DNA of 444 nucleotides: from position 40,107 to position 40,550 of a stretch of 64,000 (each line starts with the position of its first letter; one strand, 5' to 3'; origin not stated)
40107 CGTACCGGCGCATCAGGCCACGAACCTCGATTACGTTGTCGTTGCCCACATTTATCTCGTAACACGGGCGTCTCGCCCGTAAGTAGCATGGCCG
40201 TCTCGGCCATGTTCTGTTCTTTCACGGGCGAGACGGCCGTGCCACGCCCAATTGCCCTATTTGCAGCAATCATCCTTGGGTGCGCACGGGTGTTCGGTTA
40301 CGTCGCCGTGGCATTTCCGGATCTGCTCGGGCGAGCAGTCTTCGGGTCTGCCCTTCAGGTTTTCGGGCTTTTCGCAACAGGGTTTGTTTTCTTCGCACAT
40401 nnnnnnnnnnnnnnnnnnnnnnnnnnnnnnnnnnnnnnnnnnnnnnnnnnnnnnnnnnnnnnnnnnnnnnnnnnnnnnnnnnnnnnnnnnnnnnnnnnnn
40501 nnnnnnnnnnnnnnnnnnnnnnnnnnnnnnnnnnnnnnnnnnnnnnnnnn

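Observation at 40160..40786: ArsR-family regulator overlapped by an unlisted 47-aa Cys/His-rich peptide gene, followed by a triple-hairpin element and an ABC-2 exporter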

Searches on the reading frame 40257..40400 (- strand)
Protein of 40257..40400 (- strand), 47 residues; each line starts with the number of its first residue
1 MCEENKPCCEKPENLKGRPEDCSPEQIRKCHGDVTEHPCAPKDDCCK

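Call 4: search_protein_families(library=pfam, proteins=[window:40257-40400:-], max_evalue=0.1)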
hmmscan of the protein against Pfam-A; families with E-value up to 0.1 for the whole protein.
window:40257-40400:- (47 aa): 0 families

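Call 5: find_homologous_proteins(query=window:40260-40400:-, max_evalue=0.01)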
Query seq(47 aa) (47 aa): 48 proteins with E <= 0.01 among 48 candidates.
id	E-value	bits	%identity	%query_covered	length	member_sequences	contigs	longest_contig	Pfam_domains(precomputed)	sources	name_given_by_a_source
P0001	1.2e-26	109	67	98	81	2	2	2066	-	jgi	-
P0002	2.3e-26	108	73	87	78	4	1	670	-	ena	-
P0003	9.0e-25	103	64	96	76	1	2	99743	-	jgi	jgi:hypothetical protein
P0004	3.0e-24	101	100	100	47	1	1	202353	-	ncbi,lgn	-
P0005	1.8e-23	99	62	100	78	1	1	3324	-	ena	-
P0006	1.5e-22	96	62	89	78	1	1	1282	-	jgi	jgi:hypothetical protein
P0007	8.3e-22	93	62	89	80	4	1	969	-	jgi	-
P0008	3.8e-21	91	65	85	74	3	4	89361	-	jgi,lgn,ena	-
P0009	4.4e-21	91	62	89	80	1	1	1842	-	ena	-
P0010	7.4e-21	90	60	91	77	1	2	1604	-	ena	-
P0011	8.5e-21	90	68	79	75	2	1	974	-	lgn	-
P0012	1.1e-20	90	62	89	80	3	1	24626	-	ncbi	-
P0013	1.6e-20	89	64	89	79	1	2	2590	-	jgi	jgi:hypothetical protein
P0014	5.8e-20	88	70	79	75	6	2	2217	-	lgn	-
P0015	8.2e-20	87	65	79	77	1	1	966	-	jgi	-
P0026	1.8e-11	61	72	83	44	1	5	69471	-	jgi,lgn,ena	-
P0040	3.5e-10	57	70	85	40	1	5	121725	-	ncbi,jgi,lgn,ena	-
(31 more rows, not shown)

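Call 9: search_protein_families(library=ncbifam, proteins=[window:40257-40400:-, P0001], max_evalue=0.1)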
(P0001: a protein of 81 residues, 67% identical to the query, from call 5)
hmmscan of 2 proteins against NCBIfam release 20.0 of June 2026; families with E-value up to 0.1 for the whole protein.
window:40257-40400:- (47 aa): 0 families

P0001 (81 aa): 0 families

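Call 10: find_encoding_contigs(protein=P0004, flank=3000, max_places=3)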
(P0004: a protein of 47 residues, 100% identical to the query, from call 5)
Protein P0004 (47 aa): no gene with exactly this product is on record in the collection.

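Call 11: find_encoding_contigs(protein=P0003, flank=4000, max_places=2)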
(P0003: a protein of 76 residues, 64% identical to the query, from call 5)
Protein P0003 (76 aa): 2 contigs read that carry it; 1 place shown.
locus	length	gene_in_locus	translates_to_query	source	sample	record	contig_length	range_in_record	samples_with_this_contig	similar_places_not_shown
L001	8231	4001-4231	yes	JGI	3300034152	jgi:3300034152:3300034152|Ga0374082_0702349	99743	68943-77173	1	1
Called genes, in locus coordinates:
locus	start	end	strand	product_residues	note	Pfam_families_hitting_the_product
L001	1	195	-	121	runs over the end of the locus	PF03091:CutA1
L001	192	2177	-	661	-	PF01075:Glyco_transf_9, PF06293:Kdo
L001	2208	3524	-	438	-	PF03747:ADP_ribosyl_GH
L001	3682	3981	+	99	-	PF12840:HTH_20, PF01022:HTH_5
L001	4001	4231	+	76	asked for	-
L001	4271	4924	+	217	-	PF13489:Methyltransf_23 (weak), PF01209:Ubie_methyltran, PF05148:Methyltransf_8 (faint), PF13847:Methyltransf_31, PF08241:Methyltransf_11, PF08242:Methyltransf_12, PF13649:Methyltransf_25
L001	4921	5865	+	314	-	PF00005:ABC_tran, PF13304:AAA_21, PF13732:DrrA1-3_C (weak)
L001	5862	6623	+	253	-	PF01061:ABC2_membrane, PF12698:ABC2_membrane_3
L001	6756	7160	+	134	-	-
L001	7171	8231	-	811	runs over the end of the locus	-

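Call 12: find_encoding_contigs(protein=P0040, flank=4000, max_places=3)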
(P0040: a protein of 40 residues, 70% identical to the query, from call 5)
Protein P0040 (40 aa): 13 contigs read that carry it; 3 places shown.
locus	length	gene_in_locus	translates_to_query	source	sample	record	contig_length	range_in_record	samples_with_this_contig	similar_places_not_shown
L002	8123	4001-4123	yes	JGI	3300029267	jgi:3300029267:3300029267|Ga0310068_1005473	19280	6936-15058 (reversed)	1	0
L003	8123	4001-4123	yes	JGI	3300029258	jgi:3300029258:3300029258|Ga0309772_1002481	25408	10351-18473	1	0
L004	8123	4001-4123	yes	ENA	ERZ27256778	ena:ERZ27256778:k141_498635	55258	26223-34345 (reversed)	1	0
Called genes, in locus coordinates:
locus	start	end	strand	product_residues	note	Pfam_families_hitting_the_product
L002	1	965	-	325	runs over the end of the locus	PF00551:Formyl_trans_N, PF02911:Formyl_trans_C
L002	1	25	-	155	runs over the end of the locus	PF01976:DUF116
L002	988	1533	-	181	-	PF01327:Pep_deformylase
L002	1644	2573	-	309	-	PF04041:Glyco_hydro_130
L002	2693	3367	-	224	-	PF13350:Y_phosphatase3 (weak), PF03162:Y_phosphatase2, PF22741:PTP-NADK, PF22784:PTP-SAK, PF22785:Tc-R-P, PF00782:DSPc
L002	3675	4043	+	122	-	PF01022:HTH_5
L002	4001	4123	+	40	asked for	-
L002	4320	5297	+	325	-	PF01408:GFO_IDH_MocA, PF03447:NAD_binding_3 (weak), PF22725:GFO_IDH_MocA_C3, PF02894:GFO_IDH_MocA_C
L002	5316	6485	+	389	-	PF00248:Aldo_ket_red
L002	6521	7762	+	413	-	PF01208:URO-D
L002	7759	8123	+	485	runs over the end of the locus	PF00884:Sulfatase, PF01663:Phosphodiest (faint), PF16347:SGSH_C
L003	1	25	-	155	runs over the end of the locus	PF01976:DUF116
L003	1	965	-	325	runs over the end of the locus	PF00551:Formyl_trans_N, PF02911:Formyl_trans_C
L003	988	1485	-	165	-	PF01327:Pep_deformylase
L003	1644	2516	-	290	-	PF04041:Glyco_hydro_130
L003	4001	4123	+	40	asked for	-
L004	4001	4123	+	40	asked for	-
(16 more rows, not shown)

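Call 13: find_encoding_contigs(protein=P0026, flank=4000, max_places=3)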
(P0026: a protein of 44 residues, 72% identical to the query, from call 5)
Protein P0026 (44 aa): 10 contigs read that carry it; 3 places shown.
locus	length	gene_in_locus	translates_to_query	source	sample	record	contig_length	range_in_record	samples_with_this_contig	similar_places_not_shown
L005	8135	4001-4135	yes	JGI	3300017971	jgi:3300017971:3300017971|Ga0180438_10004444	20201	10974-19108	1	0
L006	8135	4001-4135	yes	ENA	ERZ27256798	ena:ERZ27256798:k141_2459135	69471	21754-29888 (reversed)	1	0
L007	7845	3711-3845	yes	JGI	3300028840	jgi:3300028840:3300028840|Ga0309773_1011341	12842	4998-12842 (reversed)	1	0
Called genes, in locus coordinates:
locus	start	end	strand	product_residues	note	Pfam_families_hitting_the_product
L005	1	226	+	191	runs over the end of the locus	PF02525:Flavodoxin_2, PF03358:FMN_red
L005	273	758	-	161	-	PF01976:DUF116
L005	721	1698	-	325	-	PF00551:Formyl_trans_N, PF02911:Formyl_trans_C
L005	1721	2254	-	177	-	PF01327:Pep_deformylase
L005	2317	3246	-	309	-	PF04041:Glyco_hydro_130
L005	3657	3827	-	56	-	-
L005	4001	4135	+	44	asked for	-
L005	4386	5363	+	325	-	PF01408:GFO_IDH_MocA, PF22725:GFO_IDH_MocA_C3, PF02894:GFO_IDH_MocA_C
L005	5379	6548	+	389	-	PF00248:Aldo_ket_red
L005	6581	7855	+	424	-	PF01208:URO-D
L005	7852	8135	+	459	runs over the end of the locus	?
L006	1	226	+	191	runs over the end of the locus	PF02525:Flavodoxin_2, PF03358:FMN_red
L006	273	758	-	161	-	PF01976:DUF116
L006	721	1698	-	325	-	PF00551:Formyl_trans_N, PF02911:Formyl_trans_C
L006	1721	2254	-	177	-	PF01327:Pep_deformylase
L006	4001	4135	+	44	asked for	-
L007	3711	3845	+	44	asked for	-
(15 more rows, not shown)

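Call 17: find_related_loci(query=A1, collection=genome_contigs, flank=4000)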
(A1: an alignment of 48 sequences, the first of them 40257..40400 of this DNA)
Query A1 (47 aa) in genome_contigs; peptide patterns used: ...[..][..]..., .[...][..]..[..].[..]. (x = any residue, [..] = any of these).
586 stretches matched a pattern; 517 encode a relative of the query (tblastn E <= 1e-3); the best 80 are kept; 80 distinct loci.
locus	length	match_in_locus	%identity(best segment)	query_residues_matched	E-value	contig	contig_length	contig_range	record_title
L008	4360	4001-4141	91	1-47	4e-24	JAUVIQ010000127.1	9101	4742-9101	MAG: Planctomycetales bacterium isolate CSMAG_432 CSMAG_432_k127_414445_length_9101_cov_15.0000, whole genome shotgun se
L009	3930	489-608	83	1-40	5e-18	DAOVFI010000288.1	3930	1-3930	MAG TPA_asm: Planctomycetales bacterium isolate CSMAG_1105 CSMAG_1105_k141_3145160_length_3930_cov_16.5070, whole genome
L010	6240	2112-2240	77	2-44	8e-17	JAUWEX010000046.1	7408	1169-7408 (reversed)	MAG: Planctomycetota bacterium isolate CSMAG_2201 CSMAG_2201_k141_850624_length_7408_cov_7.0000, whole genome shotgun se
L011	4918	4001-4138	67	1-45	2e-16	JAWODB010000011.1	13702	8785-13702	MAG: Phycisphaerae bacterium isolate BLK5-1.bin.98 k191_1668026, whole genome shotgun sequence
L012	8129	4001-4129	72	2-44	7e-16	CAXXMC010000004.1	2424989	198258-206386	MAG: Phycisphaerae bacterium isolate 5faf82f8-1606-4ed3-8979-838274c66e85 genome assembly, contig: contig_4, whole genom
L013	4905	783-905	76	1-39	1e-15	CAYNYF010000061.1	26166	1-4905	MAG TPA_asm: uncultured Planctomycetaceae bacterium isolate SRP214966_co5_363 genome assembly, contig: NODE_1282_length_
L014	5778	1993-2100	81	9-44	1e-15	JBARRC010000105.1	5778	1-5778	MAG: Phycisphaerae bacterium isolate MFD13433_ilm_asm_bin31 k127_138535, whole genome shotgun sequence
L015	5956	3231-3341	73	8-44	1e-15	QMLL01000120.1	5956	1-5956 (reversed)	MAG: Deltaproteobacteria bacterium isolate B119_G9 B119_Guay9_scaffold_23603, whole genome shotgun sequence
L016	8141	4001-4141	62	1-47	1e-15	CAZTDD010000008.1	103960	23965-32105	MAG TPA_asm: uncultured bacterium isolate SRP141376_co1_272 genome assembly, contig: NODE_479_length_103960_cov_8.989433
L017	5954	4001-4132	66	2-45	2e-15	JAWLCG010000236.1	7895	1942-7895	MAG: Phycisphaerae bacterium isolate 15dZY3.bin.36 NODE_9126_length_7895_cov_4.568112, whole genome shotgun sequence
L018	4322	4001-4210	78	9-45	3e-15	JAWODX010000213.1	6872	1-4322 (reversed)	MAG: Planctomycetota bacterium isolate BLK5-2.bin.71 k191_996844, whole genome shotgun sequence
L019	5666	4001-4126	67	3-44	3e-15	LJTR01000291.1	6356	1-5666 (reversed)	MAG: Phycisphaerae bacterium SG8_4 WOR_8-12_19488, whole genome shotgun sequence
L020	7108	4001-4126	69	2-43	3e-15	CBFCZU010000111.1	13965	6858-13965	MAG TPA_asm: uncultured Planctomycetales bacterium isolate SRR26215681_concoct_196 genome assembly, contig: ERZ25073475.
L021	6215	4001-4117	74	4-42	3e-15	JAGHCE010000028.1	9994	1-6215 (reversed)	MAG: Planctomycetota bacterium isolate AUK274 PB_MBMC_228_c_000000000363, whole genome shotgun sequence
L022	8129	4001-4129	70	1-44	4e-15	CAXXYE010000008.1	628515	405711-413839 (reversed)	MAG: Candidatus Hydrogenedentota bacterium isolate 9f1eef2f-e61c-44ad-add1-0a006c8246d5 genome assembly, contig: contig_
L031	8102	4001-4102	76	6-39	1e-14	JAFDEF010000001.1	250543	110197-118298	MAG: Deltaproteobacteria bacterium isolate Meg19_1012_Bin_503 Meg19_1012_Bin_503_scaffold_28, whole genome shotgun seque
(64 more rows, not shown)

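Call 23: search_solved_structures(query=A1, max_evalue=10, show_alignments=2)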
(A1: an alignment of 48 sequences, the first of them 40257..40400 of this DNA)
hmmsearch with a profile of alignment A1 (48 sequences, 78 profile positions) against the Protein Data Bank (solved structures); distinct sequences matched with E-value up to 10: 0.

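Call 28: search_protein_representatives(alignment_id=A1)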
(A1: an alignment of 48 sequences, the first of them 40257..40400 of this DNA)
Query: 48 sequences, 78 profile positions. Proteins with E-value up to 0.001 (for the whole library): 367; up to 1e-10: 103; up to 1e-30: 1. The best 150 are listed.
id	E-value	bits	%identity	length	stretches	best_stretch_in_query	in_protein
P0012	2.3e-33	130.4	-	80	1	1-77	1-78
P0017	1.8e-28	114.7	-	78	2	7-41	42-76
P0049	3.3e-27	110.7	-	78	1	1-76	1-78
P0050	3.0e-25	104.4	-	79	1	1-76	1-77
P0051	1.0e-23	99.5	-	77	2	4-41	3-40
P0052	1.6e-23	98.9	-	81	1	1-76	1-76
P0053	8.1e-22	93.4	-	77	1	1-75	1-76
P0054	2.9e-21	91.6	-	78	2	8-45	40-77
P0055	1.4e-20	89.4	-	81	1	1-77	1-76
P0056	1.7e-20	89.2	-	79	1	1-76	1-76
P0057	2.5e-20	88.6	-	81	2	1-45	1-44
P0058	3.0e-19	85.2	-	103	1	1-75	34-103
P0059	3.2e-19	85.1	-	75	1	1-76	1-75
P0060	3.5e-19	84.9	-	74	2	5-39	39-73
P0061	2.0e-18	82.5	-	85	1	1-55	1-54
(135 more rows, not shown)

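Call 30: predict_structure(alignment_id=A1)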
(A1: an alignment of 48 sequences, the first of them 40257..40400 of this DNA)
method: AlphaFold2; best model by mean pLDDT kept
length: 47 residues; sequences in the alignment: 48
mean_pLDDT: 60.6   pTM: 0.29
mean pLDDT of the five models: 60.6, 56.1, 54.8, 52.1, 50.2
residues with pLDDT >= 90: 0; 70-90: 9; 50-70: 32; < 50: 6
segments of 3 or more residues with pLDDT < 50: 1-3, 45-47
pLDDT, mean of each block of 10 residues (from residue 1): 49 64 74 63 49
secondary structure, 60 per line:
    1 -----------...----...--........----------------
elements in order: H24-31
